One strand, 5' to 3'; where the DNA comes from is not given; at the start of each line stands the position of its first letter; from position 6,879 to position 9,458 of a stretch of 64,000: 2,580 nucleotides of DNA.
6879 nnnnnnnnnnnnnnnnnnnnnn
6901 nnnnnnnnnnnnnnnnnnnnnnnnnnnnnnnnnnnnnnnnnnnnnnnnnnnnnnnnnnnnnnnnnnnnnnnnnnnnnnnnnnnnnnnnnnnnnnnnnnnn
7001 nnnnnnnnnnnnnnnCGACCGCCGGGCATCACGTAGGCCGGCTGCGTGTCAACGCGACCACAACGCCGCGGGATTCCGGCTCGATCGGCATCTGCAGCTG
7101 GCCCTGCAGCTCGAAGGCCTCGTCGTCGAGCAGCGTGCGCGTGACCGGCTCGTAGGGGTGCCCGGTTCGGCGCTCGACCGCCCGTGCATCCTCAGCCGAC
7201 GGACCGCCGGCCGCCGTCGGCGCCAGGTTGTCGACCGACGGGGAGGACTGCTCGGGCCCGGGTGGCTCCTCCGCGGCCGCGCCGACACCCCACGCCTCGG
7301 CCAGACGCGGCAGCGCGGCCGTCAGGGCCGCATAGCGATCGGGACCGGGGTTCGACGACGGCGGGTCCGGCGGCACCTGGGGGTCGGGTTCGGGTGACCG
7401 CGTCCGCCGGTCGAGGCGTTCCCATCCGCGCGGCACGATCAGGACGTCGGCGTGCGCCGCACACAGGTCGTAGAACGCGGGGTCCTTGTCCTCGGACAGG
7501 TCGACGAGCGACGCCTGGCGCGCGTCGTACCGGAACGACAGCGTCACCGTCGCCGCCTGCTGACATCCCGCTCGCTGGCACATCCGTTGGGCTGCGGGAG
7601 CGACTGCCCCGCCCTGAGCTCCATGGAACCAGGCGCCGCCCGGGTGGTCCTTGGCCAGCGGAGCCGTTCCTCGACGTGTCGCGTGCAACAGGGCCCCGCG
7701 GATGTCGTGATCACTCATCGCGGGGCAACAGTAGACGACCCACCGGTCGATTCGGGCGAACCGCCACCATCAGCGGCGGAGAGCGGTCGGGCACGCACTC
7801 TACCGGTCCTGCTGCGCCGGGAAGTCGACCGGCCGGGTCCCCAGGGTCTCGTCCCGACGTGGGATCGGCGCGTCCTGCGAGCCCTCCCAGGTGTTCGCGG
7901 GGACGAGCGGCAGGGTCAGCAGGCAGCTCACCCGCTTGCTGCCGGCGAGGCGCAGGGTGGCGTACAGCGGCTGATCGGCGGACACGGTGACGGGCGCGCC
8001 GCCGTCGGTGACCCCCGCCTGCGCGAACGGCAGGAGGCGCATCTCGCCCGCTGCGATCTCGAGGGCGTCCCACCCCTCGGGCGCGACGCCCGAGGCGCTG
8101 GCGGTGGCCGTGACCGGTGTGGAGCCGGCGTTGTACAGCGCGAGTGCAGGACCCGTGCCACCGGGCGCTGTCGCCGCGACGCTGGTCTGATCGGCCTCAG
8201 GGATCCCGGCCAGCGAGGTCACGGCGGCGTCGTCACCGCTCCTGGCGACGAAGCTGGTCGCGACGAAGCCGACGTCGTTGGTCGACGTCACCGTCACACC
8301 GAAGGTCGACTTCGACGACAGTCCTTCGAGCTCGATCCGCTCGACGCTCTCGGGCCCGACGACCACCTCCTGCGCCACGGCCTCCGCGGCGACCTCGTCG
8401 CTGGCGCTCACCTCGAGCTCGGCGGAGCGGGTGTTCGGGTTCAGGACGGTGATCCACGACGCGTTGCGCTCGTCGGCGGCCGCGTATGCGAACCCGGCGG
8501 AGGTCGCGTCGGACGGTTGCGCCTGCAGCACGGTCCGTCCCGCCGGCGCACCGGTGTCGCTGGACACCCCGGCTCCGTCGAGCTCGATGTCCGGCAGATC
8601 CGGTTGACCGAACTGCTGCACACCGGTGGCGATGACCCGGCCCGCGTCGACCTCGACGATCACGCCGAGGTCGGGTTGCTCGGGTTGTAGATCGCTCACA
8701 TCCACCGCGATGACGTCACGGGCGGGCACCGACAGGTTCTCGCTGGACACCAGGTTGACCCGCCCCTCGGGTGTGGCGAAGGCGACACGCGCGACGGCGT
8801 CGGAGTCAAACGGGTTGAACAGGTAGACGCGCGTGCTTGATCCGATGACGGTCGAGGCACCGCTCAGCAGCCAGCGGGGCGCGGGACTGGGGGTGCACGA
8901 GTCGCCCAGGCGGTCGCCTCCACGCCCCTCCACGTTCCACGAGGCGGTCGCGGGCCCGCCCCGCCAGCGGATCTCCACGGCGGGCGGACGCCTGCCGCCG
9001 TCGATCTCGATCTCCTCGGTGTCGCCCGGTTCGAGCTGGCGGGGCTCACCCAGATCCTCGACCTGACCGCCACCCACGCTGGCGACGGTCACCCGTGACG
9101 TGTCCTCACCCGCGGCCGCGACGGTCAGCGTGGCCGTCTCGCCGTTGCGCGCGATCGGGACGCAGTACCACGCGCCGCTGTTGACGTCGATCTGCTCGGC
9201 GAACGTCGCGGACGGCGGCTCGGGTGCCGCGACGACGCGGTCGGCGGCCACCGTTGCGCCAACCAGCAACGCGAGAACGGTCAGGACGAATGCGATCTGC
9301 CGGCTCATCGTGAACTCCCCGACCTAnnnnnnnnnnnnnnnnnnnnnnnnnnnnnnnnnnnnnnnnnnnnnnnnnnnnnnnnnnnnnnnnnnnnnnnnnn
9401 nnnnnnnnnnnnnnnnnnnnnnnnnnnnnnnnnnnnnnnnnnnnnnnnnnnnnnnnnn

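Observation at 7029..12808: Conserved but functionally unassigned envelope block: whiB / giant GT2-membrane fusion / DUF5719-like / DUF3499-like next to GDP-mannose supply genes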

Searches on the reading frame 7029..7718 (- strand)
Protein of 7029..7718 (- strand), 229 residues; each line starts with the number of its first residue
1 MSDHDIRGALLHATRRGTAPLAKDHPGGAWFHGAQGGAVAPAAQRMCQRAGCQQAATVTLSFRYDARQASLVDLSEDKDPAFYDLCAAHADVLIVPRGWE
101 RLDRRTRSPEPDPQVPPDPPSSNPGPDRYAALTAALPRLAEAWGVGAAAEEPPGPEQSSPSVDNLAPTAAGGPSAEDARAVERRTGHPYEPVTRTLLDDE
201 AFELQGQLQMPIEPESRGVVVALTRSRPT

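Call 8: search_protein_families(library=pfam, proteins=[window:7029-7718:-], max_evalue=0.01)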
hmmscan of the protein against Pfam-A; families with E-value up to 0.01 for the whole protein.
window:7029-7718:- (229 aa): 1 family
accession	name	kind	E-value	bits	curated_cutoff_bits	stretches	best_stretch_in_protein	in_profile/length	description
PF12005.13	DUF3499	-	2.8e-16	60.6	25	1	45-108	2-65/119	Protein of unknown function (DUF3499)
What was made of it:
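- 7029..7583 (-): DUF3499: cytoplasmic CCCH zinc-ribbon-like protein (the longest ORF extends to 7718); first gene of the PMM unit. PF12005 (call 8).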

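Call 9: search_protein_families(library=ncbifam, proteins=[window:7029-7718:-], max_evalue=0.01)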
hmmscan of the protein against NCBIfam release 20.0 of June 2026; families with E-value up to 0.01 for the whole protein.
window:7029-7718:- (229 aa): 0 families

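Call 18: search_solved_structures(query=window:7029-7718:-, max_evalue=10)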
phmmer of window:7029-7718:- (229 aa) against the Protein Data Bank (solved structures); distinct sequences matched with E-value up to 10: 1.
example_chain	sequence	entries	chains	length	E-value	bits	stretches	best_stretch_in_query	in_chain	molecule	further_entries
2gag_A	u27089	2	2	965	0.098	15.5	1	10-99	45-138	heterotetrameric sarcosine oxidase alpha-subunit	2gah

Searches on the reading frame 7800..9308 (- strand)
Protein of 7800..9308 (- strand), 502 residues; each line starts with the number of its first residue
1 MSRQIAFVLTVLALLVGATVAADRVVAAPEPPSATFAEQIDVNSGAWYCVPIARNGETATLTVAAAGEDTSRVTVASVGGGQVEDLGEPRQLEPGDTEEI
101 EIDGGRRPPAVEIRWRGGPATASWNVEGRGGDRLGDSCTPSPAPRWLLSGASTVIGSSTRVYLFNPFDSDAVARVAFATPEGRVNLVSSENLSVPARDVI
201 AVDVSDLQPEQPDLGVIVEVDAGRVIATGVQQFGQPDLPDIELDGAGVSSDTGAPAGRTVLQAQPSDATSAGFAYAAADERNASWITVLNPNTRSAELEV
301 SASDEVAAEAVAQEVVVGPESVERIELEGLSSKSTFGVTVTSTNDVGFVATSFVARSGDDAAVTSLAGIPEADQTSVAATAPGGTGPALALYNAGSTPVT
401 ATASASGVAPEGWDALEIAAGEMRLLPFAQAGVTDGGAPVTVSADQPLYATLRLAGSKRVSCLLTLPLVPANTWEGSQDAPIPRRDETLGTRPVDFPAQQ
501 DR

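Call 8: search_protein_families(library=pfam, proteins=[window:7800-9308:-], max_evalue=0.01)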
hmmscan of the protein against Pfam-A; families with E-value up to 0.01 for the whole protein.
window:7800-9308:- (502 aa): 1 family
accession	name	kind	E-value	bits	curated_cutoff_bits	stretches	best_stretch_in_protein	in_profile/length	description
PF18986.5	DUF5719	-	2e-21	76.9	26.2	1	120-395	25-284/319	Family of unknown function (DUF5719)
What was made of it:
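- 7800..9308 (-): DUF5719: N-terminal signal/anchor helix plus four beta-sandwich domains; partner of GT2f. PF18986 (call 8).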

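Call 9: search_protein_families(library=ncbifam, proteins=[window:7800-9308:-], max_evalue=0.01)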
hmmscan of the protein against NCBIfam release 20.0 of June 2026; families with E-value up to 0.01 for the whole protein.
window:7800-9308:- (502 aa): 0 families

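Call 17: search_solved_structures(query=window:7800-9308:-, max_evalue=10)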
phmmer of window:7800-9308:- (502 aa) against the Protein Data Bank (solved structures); distinct sequences matched with E-value up to 10: 0.

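Call 21: find_homologous_proteins(query=window:7800-9308:-, max_evalue=0.001)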
Query window:7800-9308:- (502 aa): 51 proteins with E <= 0.001 among 8000 candidates.
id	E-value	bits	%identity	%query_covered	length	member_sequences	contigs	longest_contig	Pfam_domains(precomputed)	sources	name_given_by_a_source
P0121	0.0e+0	1068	100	100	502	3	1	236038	PF18986.6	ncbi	ncbi:MAG TPA: DUF5719 family protein [Euzebyales bacterium]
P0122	5.4e-263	891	83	100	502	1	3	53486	PF18986.6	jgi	jgi:hypothetical protein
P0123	7.1e-258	874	81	100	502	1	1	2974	PF18986.6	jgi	jgi:hypothetical protein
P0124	1.1e-254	864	80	100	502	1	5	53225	PF18986.6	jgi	jgi:hypothetical protein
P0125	5.5e-208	710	68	100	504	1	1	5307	PF18986.6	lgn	-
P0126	4.6e-205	700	66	100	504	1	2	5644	PF18986.6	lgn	-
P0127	6.6e-205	700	66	100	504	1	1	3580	PF18986.6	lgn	-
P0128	1.7e-204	698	66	100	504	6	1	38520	PF18986.6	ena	-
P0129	8.1e-204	696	65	100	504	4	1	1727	PF18986.6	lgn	-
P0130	9.2e-203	693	65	100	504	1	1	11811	PF18986.6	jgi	jgi:hypothetical protein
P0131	6.2e-201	687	66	100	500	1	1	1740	PF18986.6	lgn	-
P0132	1.3e-196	672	64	100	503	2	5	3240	PF18986.6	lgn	-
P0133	2.5e-195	668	64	100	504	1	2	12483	PF18986.6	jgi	jgi:hypothetical protein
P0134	1.0e-191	656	64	100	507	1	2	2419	PF18986.6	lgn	-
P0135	4.2e-191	654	62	100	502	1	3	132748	PF18986.6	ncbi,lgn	-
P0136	9.3e-184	630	61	100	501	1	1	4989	PF18986.6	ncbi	-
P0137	3.8e-182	625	60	99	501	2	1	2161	PF18986.6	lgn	-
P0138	9.2e-179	614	60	99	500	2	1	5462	PF18986.6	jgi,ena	jgi:hypothetical protein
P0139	2.2e-178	612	59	99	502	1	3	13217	PF18986.6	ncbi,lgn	ncbi:hypothetical protein BH23ACT10_BH23ACT10_35920 [soil metagenome]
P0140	5.3e-177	608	59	100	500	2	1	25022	PF18986.6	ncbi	-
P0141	6.5e-177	607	58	100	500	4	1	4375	PF18986.6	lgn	-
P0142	6.4e-175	601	58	100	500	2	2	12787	PF18986.6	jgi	jgi:hypothetical protein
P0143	3.9e-174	598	58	100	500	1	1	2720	PF18986.6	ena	-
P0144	4.3e-174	598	57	100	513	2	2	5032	PF18986.6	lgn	-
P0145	3.2e-170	585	58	99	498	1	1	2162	PF18986.6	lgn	-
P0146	1.2e-167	577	55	100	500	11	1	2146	PF18986.6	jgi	jgi:hypothetical protein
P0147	1.3e-167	577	56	100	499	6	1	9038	PF18986.6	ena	-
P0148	5.8e-164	565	54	100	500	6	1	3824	PF18986.6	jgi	jgi:hypothetical protein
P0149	1.1e-163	564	54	100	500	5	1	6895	PF18986.6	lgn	-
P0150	6.5e-162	558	54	100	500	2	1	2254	PF18986.6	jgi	jgi:hypothetical protein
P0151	1.6e-161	557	53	100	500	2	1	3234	PF18986.6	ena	-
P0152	5.8e-160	552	55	99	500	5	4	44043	PF18986.6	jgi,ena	jgi:hypothetical protein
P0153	1.1e-157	544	53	100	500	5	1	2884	PF18986.6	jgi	jgi:Family of unknown function (DUF5719)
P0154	8.9e-156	538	53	100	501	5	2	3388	PF18986.6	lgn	-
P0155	7.3e-155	535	48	100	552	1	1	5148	PF18986.6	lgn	-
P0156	1.5e-152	527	52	100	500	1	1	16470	PF18986.6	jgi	jgi:hypothetical protein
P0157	1.5e-151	524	52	87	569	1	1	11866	PF18986.6,PF24156.3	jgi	jgi:hypothetical protein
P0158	1.6e-150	520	52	100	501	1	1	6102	PF18986.6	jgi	jgi:hypothetical protein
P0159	5.2e-150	519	51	99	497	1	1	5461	PF18986.6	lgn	-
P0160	2.6e-149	516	51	99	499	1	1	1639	PF18986.6,PF24156.3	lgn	-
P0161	3.3e-149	516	51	99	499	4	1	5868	PF18986.6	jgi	jgi:hypothetical protein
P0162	3.7e-149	516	51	100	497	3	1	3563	PF18986.6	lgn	-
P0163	3.8e-148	513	50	100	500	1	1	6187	PF18986.6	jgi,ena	jgi:hypothetical protein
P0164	3.1e-146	506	51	100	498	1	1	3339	PF18986.6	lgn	-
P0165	3.6e-143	496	67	71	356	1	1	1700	PF18986.6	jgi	jgi:hypothetical protein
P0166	1.0e-137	478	67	68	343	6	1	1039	PF18986.6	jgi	jgi:hypothetical protein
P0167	4.9e-121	423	44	99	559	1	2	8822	PF18986.6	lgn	-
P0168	4.1e-110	387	43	100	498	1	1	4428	PF18986.6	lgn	-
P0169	8.6e-78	281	39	93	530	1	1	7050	PF18986.6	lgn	-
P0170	7.3e-69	251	37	97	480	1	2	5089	PF18986.6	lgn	-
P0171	1.3e-59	221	35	96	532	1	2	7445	PF18986.6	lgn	-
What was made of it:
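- On DUF5719 (PF18986): NCBI names the identical protein 'DUF5719 family protein' (call 21).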

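Call 27: find_homologous_proteins(query=A2, max_evalue=0.001)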
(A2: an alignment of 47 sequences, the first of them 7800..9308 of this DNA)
Query A2 (47 sequences) (502 aa, profile of the alignment): 52 proteins with E <= 0.001 among 8000 candidates.
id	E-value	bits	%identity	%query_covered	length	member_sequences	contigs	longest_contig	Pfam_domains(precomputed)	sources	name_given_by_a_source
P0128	1.8e-248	843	66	100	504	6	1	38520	PF18986.6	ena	-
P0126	1.3e-247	840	66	100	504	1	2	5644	PF18986.6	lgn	-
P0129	1.5e-246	837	65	100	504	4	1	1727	PF18986.6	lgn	-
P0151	1.7e-245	833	53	100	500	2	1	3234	PF18986.6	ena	-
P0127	7.1e-245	831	66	100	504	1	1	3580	PF18986.6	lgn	-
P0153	8.1e-245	831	53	100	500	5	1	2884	PF18986.6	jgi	jgi:Family of unknown function (DUF5719)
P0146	6.1e-244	828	55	100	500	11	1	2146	PF18986.6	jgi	jgi:hypothetical protein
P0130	8.0e-244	828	65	100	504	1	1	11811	PF18986.6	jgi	jgi:hypothetical protein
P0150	2.2e-243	826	54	100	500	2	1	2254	PF18986.6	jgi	jgi:hypothetical protein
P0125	3.3e-243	826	68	100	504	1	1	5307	PF18986.6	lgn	-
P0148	3.5e-243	826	54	100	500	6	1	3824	PF18986.6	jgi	jgi:hypothetical protein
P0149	6.4e-243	825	54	100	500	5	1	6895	PF18986.6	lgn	-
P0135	1.6e-242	824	62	100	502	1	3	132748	PF18986.6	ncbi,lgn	-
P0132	5.0e-241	819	64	100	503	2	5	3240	PF18986.6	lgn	-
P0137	1.2e-240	817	60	99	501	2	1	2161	PF18986.6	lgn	-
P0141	1.5e-240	817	58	100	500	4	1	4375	PF18986.6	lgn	-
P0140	3.3e-240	816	59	100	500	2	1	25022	PF18986.6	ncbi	-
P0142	2.2e-239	813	58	100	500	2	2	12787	PF18986.6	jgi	jgi:hypothetical protein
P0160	1.4e-238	811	51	99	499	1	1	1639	PF18986.6,PF24156.3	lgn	-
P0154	2.5e-238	810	53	100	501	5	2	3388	PF18986.6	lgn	-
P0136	4.0e-238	809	61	100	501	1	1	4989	PF18986.6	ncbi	-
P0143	5.2e-238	809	58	100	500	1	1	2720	PF18986.6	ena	-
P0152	1.0e-237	808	55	99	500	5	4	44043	PF18986.6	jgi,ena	jgi:hypothetical protein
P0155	2.6e-237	806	48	100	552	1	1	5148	PF18986.6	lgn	-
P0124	1.2e-236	804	80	100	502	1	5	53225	PF18986.6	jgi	jgi:hypothetical protein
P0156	1.7e-236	804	52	100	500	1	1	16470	PF18986.6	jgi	jgi:hypothetical protein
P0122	2.8e-236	803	83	100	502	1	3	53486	PF18986.6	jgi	jgi:hypothetical protein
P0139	4.2e-236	802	59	99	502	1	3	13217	PF18986.6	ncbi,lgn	ncbi:hypothetical protein BH23ACT10_BH23ACT10_35920 [soil metagenome]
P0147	5.3e-236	802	56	100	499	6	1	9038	PF18986.6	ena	-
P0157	7.7e-236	802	52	87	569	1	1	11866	PF18986.6,PF24156.3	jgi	jgi:hypothetical protein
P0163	2.1e-235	800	50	100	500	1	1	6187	PF18986.6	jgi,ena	jgi:hypothetical protein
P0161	2.2e-235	800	51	99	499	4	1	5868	PF18986.6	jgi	jgi:hypothetical protein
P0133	5.9e-234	795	64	100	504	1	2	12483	PF18986.6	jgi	jgi:hypothetical protein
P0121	4.0e-233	793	100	100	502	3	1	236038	PF18986.6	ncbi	ncbi:MAG TPA: DUF5719 family protein [Euzebyales bacterium]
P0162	4.6e-233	792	51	100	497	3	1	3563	PF18986.6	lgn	-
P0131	9.5e-231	785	66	100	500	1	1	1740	PF18986.6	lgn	-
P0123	2.1e-230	784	81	100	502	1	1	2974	PF18986.6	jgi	jgi:hypothetical protein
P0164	1.1e-229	781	51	100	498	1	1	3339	PF18986.6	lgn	-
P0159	2.2e-229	780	51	99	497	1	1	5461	PF18986.6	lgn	-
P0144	6.8e-229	779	57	100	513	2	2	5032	PF18986.6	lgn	-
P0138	1.5e-228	778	60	99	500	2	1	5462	PF18986.6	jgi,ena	jgi:hypothetical protein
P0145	4.2e-228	776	58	99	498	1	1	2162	PF18986.6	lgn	-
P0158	1.0e-227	775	52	100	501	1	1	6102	PF18986.6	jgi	jgi:hypothetical protein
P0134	1.3e-225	768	64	100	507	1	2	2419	PF18986.6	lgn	-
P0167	5.9e-194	663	44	99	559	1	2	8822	PF18986.6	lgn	-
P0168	6.1e-183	627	43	100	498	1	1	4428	PF18986.6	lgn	-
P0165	7.7e-174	597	67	71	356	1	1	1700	PF18986.6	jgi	jgi:hypothetical protein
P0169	3.8e-169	582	39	93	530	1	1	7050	PF18986.6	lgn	-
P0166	1.1e-165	570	67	68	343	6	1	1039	PF18986.6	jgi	jgi:hypothetical protein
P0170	4.8e-154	532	37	97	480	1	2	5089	PF18986.6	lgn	-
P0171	1.2e-149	517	35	96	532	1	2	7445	PF18986.6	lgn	-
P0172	2.5e-5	41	27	26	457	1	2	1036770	PF18986.6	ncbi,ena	-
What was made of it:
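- Tried and rejected: A second find_homologous_proteins run with the DUF5719 profile added only one distant hit, P0172 (call 27).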

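Call 29: find_encoding_contigs(protein=P0172, flank=10000, max_places=2)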
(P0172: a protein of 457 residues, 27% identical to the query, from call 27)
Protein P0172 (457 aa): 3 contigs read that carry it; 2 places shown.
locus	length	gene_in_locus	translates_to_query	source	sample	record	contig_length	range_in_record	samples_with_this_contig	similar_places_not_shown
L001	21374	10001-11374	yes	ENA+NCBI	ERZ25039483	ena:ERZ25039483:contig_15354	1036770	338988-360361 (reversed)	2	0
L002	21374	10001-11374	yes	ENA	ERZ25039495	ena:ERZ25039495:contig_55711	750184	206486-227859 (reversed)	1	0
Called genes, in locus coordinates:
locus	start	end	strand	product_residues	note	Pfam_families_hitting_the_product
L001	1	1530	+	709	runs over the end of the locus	PF27503:Rv3811_N, PF01510:Amidase_2, PF01839:FG-GAP (faint), PF13517:FG-GAP_3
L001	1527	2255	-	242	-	-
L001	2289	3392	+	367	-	PF00483:NTP_transferase, PF12804:NTP_transf_3, PF00132:Hexapep (faint), PF24894:Hexapep_GlmU (weak), PF25084:LbH_EIF2B (weak), PF25087:GMPPB_C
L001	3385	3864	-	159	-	PF09335:VTT_dom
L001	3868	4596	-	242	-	PF11303:DUF3105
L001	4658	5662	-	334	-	PF01996:F420_ligase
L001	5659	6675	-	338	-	PF01933:CofD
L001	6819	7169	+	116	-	PF02467:Whib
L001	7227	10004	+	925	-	PF00535:Glycos_transf_2, PF13641:Glyco_tranf_2_3, PF13632:Glyco_trans_2_3 (weak)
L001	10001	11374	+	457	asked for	PF18986:DUF5719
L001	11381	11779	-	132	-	PF06262:Zincin_1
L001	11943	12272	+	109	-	PF12005:DUF3499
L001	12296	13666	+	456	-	PF02878:PGM_PMM_I, PF02879:PGM_PMM_II, PF02880:PGM_PMM_III, PF00408:PGM_PMM_IV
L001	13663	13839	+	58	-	PF03966:Trm112p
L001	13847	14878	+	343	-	PF10432:bact-PGI_C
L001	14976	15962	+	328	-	PF01545:Cation_efflux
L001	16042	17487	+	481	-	PF05221:AdoHcyase, PF00670:AdoHcyase_NAD, PF02826:2-Hacid_dh_C, PF07991:KARI_N (weak)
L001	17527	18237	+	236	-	PF00072:Response_reg, PF00486:Trans_reg_C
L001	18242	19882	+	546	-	PF00672:HAMP, PF00512:HisKA, PF02518:HATPase_c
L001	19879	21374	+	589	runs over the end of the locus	PF25976:LpqB_N, PF10646:Germane, PF10647:Gmad1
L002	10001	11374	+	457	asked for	PF18986:DUF5719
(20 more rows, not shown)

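Call 34: predict_structure(alignment_id=A2)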
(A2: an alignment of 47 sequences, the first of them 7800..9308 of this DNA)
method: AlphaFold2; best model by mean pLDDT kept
length: 502 residues; sequences in the alignment: 47
mean_pLDDT: 84.9   pTM: 0.82
mean pLDDT of the five models: 84.9, 83.8, 83.3, 81.4, 81.0
residues with pLDDT >= 90: 313; 70-90: 97; 50-70: 47; < 50: 45
segments of 3 or more residues with pLDDT < 50: 21-36, 242-250, 478-491
pLDDT, mean of each block of 10 residues (from residue 1): 67 65 44 47 89 93 93 95 94 94 90 95 89 91 95 92 96 94 79 95 91 94 95 72 46 79 95 95 95 97 76 86 94 95 97 90 93 94 90 96 91 93 94 86 96 74 90 68 45 50 43
secondary structure, 60 per line:
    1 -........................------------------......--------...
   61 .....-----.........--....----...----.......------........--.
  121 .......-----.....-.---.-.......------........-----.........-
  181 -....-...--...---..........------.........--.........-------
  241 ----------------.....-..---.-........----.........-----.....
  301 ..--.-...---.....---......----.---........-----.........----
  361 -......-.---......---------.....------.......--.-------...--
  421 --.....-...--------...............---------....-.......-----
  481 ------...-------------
elements in order: H2-25 E44-49 E58-65 E71-79 E82-85 E90-92 E97-103 E110-117 E120-127 E133-137 E145-151 E158-165 E171-179 E182-185 E192-194 E198-203 H204-207 E214-222 E225-233 E257-261 E270-277 E282-290 E296-302 E313-317 E321-326 E335-342 E348-356 E362-367 E373-378 E388-392 E399-405 E416-418 E423-427 E440-454 E464-467 H471-475
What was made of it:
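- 7800..9308 (-): AF2 pLDDT 84.9 (call 34).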

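Call 38: fold_search(model_id=the predicted structure, library=pdb)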
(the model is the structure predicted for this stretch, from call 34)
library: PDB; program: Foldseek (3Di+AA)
matches with E <= 10: 1111; with E <= 0.001: 19
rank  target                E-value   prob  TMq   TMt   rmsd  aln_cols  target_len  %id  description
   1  2a74_A                9.9e-07  0.51  0.10  0.09  21.5       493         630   13  Human Complement Component C3c (released 2005-09-27)
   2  3l3o_A                2.2e-06  0.51  0.12  0.10  21.2       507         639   14  Staphylococcal Complement Inhibitor (SCIN) in complex with Human Complement Component C3c (released 2010-08-04)
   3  3nms_A                3.4e-06  0.44  0.12  0.10  21.1       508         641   14  Staphylococcal Complement Inhibitor (SCIN) in complex with Human Complement C3c (released 2010-08-04)
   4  2qki_A                5.4e-06  0.69  0.15  0.13  20.4       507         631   13  Human C3c in complex with the inhibitor compstatin (released 2007-08-14)
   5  6a48                  1.5e-05  0.63  0.14  0.11  25.9       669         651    8  Crystal structure of reelin N-terminal region (released 2019-06-19)
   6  7tv9_A                2.9e-05  0.30  0.11  0.09  20.7       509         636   13  HUMAN COMPLEMENT COMPONENT C3B IN COMPLEX WITH APL-1030 (released 2022-03-30)
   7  3l5n_A                4.4e-05  0.21  0.10  0.08  21.5       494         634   14  Staphylococcal Complement Inhibitor (SCIN) in complex with Human Complement Component C3b (released 2010-08-04)
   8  2ice_A                8.9e-05  0.41  0.15  0.12  20.8       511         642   12  CRIg bound to C3c (released 2006-11-07)
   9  2qki_D                1.0e-04  0.20  0.11  0.09  22.2       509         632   11  Human C3c in complex with the inhibitor compstatin (released 2007-08-14)
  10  9ijj_C                1.1e-04  0.20  0.10  0.06  35.6       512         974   10  In situ structure of the central apparatus in mouse sperm axoneme. (released 2025-06-04)
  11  7q60                  1.5e-04  0.25  0.13  0.07  22.3       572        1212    8  Structure of TEV cleaved A2ML1 (A2ML1-TE) (released 2022-04-20)
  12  9ijj_4K               1.6e-04  0.15  0.09  0.11  37.5       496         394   11  In situ structure of the central apparatus in mouse sperm axoneme. (released 2025-06-04)
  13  6rur_A                1.9e-04  0.35  0.15  0.12  20.1       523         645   13  Structure of the SCIN stabilized C3bBb convertase bound to properdin (released 2019-08-21)
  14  7o7o_A                2.9e-04  0.15  0.10  0.05  22.7       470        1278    6  (h-alpha2M)4 semiactivated II state (released 2022-04-13)
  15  3g6j_A                5.5e-04  0.13  0.10  0.08  21.3       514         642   13  C3b in complex with a C3b specific Fab (released 2009-03-10)
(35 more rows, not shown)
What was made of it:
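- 7800..9308 (-): Foldseek: macroglobulin-domain (MG) arrays of complement C3c/alpha-2-macroglobulin, and the single-domain proteins TM1070 and Anabaena sensory rhodopsin transducer (ASRT) (call 38).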

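Call 41: search_protein_families(library=pfam, proteins=[L001:8127-10001:+], max_evalue=10)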
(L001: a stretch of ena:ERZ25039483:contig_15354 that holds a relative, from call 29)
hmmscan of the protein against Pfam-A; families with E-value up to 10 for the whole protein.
L001:8127-10001:+ (625 aa): 0 families
